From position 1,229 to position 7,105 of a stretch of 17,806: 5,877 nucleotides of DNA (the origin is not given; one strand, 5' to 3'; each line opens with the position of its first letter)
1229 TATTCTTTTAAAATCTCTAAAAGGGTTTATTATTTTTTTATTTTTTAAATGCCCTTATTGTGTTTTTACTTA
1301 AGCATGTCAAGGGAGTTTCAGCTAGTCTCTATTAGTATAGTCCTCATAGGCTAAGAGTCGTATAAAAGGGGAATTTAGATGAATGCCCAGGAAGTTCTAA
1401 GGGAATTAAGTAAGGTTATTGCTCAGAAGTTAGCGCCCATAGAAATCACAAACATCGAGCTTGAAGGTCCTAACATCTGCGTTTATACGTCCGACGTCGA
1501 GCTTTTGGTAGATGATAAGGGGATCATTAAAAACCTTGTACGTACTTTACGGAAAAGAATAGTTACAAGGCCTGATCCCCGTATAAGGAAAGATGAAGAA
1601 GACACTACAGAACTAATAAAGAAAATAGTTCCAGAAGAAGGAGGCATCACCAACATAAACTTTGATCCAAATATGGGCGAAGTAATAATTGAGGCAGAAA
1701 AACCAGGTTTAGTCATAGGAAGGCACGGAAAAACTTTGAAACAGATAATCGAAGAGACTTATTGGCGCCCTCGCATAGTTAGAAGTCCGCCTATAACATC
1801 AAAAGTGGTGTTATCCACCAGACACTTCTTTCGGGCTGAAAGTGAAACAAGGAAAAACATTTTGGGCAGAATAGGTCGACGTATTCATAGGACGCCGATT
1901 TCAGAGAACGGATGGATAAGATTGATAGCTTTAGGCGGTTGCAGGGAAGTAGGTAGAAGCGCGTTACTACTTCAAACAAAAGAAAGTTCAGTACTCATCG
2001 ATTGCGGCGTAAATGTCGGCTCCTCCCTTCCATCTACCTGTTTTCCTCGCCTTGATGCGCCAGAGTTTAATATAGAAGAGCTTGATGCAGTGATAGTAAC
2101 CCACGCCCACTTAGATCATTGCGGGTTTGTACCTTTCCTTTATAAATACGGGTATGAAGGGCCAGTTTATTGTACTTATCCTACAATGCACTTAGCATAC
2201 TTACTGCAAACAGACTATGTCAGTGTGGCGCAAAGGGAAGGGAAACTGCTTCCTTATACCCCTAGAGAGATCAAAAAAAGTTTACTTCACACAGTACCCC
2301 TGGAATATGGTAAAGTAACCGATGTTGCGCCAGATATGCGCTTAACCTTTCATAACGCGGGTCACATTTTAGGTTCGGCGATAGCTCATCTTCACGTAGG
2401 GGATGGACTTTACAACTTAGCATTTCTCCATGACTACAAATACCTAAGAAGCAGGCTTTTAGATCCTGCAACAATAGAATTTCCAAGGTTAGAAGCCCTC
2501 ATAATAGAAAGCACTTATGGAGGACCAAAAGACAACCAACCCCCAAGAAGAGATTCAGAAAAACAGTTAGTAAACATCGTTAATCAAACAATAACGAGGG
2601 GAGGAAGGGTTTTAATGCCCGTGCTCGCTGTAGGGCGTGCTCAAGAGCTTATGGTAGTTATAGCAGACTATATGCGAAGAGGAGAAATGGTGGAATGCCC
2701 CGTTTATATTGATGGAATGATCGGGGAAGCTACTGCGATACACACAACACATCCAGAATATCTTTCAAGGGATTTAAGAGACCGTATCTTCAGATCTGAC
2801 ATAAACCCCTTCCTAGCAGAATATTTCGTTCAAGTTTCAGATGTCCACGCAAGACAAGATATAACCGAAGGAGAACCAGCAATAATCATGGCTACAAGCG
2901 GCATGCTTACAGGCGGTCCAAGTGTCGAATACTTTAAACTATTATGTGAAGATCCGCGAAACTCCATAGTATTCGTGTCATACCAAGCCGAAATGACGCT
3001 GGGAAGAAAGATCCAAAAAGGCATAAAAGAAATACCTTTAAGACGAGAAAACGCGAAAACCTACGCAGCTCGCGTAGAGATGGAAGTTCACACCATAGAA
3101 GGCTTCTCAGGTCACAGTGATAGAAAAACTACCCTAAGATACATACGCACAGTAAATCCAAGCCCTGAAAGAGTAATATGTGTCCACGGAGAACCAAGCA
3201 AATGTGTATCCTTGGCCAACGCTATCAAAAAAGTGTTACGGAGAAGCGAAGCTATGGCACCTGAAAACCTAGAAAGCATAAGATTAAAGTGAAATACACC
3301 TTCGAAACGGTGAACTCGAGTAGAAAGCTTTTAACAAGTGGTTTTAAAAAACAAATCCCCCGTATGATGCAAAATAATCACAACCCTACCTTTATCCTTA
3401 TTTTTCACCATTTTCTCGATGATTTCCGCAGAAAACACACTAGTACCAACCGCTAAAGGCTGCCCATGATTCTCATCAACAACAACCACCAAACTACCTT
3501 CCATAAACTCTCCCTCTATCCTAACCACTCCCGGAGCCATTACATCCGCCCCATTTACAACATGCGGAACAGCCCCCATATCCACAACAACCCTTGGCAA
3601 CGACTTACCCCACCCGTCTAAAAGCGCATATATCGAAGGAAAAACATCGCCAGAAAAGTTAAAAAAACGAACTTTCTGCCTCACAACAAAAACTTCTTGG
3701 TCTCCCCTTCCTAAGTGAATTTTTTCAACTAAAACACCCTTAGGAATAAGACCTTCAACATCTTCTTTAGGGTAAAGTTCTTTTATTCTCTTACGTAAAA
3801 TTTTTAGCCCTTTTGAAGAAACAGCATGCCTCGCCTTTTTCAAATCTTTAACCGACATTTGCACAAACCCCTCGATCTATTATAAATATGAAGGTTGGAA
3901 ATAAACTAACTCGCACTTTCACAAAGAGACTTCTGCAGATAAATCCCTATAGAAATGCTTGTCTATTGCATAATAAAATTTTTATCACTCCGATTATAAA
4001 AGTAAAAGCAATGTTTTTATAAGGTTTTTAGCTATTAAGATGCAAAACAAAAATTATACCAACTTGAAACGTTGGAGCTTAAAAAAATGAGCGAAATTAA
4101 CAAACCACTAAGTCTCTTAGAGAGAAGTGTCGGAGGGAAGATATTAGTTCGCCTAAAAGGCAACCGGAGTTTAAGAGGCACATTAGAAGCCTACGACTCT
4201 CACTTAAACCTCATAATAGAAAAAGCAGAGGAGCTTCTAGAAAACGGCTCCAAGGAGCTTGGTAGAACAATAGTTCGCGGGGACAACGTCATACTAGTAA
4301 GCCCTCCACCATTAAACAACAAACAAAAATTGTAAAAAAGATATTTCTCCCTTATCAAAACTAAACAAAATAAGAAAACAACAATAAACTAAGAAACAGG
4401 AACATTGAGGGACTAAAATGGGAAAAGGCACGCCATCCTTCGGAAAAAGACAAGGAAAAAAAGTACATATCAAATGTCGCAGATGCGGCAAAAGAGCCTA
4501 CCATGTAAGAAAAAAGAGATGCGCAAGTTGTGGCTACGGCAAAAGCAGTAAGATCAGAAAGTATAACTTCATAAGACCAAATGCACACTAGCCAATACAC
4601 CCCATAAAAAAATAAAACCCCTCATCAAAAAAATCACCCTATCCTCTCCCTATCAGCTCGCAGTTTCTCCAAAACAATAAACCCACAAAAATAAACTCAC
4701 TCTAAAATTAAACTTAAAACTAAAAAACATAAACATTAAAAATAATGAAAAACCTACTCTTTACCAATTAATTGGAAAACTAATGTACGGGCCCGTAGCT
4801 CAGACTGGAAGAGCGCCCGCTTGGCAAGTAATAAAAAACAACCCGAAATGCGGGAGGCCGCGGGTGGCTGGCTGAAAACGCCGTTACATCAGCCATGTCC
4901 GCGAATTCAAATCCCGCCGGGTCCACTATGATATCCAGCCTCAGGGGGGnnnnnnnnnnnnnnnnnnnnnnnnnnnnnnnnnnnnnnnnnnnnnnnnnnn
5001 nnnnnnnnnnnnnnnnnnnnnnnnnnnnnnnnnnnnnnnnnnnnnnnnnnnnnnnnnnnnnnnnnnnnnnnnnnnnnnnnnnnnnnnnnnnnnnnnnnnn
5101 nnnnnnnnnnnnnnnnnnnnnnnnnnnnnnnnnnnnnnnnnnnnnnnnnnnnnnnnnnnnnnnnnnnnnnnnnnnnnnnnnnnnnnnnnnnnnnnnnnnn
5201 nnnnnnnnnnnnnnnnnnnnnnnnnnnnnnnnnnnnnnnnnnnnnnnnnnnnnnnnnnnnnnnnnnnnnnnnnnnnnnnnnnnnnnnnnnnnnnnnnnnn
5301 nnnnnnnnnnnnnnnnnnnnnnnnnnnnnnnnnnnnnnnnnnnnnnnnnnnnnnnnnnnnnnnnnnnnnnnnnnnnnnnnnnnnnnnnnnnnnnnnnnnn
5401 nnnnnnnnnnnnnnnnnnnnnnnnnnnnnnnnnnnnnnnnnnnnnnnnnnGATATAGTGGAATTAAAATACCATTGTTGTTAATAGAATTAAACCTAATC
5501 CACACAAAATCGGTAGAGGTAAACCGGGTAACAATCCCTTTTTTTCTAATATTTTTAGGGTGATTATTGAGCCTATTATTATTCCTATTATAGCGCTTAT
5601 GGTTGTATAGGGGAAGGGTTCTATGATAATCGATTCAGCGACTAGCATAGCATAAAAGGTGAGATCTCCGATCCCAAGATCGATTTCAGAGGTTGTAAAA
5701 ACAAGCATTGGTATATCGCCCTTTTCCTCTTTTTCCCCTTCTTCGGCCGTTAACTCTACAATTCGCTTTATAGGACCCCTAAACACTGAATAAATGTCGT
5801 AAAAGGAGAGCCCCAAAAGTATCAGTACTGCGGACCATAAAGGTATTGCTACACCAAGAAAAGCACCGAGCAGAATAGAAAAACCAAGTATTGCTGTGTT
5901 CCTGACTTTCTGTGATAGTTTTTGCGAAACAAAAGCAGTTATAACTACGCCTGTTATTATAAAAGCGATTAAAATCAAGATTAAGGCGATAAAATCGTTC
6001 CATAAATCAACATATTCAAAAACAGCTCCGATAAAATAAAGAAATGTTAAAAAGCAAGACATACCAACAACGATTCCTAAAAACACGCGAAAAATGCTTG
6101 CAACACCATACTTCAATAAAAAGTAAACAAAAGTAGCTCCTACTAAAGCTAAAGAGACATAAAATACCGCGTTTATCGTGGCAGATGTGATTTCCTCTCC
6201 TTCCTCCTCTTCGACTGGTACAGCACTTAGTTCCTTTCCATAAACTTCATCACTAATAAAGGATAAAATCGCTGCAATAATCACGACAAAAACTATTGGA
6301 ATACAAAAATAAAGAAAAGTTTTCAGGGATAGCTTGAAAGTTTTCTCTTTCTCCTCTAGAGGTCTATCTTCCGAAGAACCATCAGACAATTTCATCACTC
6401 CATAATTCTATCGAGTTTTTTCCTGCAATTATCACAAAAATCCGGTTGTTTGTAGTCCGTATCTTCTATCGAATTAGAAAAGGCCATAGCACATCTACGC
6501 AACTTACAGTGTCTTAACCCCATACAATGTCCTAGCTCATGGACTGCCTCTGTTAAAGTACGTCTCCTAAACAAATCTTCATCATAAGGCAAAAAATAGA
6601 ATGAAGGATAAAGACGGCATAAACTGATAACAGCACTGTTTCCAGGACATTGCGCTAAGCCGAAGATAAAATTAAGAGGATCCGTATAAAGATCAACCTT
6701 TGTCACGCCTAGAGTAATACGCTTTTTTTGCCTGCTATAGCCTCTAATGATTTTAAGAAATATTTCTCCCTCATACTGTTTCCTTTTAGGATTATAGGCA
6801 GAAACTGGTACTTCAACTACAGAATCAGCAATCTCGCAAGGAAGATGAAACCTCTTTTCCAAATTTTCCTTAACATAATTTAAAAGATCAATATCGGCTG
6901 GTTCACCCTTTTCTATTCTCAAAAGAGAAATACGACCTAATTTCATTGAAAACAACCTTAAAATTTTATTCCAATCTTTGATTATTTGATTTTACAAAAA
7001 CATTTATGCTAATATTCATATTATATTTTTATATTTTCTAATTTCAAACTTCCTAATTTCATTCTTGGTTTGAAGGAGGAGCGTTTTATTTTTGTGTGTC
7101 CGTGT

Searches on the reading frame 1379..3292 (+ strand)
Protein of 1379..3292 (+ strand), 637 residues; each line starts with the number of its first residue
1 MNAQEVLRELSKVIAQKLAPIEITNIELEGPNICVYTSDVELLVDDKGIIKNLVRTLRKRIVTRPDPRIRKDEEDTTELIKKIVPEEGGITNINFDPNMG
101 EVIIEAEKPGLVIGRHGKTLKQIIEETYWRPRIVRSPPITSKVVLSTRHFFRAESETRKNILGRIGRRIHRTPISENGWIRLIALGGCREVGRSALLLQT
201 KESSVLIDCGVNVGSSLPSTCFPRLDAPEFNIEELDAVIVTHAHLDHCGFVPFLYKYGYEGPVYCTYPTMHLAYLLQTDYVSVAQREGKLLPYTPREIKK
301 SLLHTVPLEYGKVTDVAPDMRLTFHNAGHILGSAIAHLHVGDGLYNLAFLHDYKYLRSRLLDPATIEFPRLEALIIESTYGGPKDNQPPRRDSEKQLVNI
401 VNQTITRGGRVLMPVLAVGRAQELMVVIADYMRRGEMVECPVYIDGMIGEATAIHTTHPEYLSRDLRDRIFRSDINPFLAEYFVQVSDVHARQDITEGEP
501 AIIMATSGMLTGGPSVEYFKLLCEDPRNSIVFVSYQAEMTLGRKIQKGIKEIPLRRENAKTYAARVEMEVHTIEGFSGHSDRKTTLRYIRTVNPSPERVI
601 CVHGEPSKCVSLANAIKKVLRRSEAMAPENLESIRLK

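Call 13: search_protein_families(library=pfam, proteins=[window:1379-3292:+])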
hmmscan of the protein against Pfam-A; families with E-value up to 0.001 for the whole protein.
window:1379-3292:+ (637 aa): 8 families
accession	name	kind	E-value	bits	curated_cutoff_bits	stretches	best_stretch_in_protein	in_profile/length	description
PF10996.14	Beta-Casp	-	1.3e-32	113.3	27.7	1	421-545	1-120/120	Beta-Casp domain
PF17214.9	KH_TffA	-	1.9e-18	66.7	22.6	1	5-70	2-68/68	Transcription termination factor FttA, KH domain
PF07521.17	RMMBL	-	5.5e-16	58.8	21.6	1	565-618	3-54/63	Zn-dependent metallo-hydrolase RNA specificity domain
PF16661.11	Lactamase_B_6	-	8e-12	45.4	27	1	197-365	1-174/193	Metallo-beta-lactamase superfamily domain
PF00753.33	Lactamase_B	-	2e-11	44.7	22.7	1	192-317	5-108/196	Metallo-beta-lactamase superfamily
PF12706.13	Lactamase_B_2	-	1.8e-08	34.6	27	1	205-329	3-112/200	Beta-lactamase superfamily domain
PF00013.35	KH_1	-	8.5e-05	22.7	21.5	0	101-127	3-29/66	KH domain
PF07650.23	KH_2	-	0.00047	20.4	22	0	88-126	13-53/78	KH domain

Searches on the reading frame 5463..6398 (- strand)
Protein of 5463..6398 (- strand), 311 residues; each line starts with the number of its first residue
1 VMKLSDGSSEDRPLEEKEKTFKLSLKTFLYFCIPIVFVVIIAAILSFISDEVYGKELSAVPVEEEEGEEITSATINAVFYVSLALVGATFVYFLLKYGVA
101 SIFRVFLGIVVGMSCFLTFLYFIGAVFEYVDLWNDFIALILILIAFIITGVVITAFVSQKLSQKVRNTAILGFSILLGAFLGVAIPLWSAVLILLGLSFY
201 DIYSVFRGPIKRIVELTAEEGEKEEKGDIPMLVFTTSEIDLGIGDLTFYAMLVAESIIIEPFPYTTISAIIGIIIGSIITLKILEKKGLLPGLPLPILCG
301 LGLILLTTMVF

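Call 13: search_protein_families(library=pfam, proteins=[window:5463-6398:-])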
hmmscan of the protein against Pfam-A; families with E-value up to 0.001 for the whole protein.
window:5463-6398:- (311 aa): 2 families
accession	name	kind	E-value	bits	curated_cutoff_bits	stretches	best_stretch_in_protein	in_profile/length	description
PF01080.22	Presenilin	-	1.9e-22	80.1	34.3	2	31-236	14-218/408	Presenilin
PF06550.16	SPP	-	0.00074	19.5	23.9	0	214-295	187-265/283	Signal-peptide peptidase, presenilin aspartyl protease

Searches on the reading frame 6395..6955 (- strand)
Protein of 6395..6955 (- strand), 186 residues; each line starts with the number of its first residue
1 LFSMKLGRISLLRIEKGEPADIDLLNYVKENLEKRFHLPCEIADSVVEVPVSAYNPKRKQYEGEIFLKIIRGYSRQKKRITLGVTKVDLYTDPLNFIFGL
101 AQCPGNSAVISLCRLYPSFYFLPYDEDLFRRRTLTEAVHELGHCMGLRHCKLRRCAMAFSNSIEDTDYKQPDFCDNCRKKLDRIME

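Call 13: search_protein_families(library=pfam, proteins=[window:6395-6955:-])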
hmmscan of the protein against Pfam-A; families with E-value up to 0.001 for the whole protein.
window:6395-6955:- (186 aa): 1 family
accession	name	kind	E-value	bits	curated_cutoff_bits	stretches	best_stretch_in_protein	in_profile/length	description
PF07998.17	Peptidase_M54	-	7.8e-29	101.5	24.4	1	29-183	37-194/194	Peptidase family M54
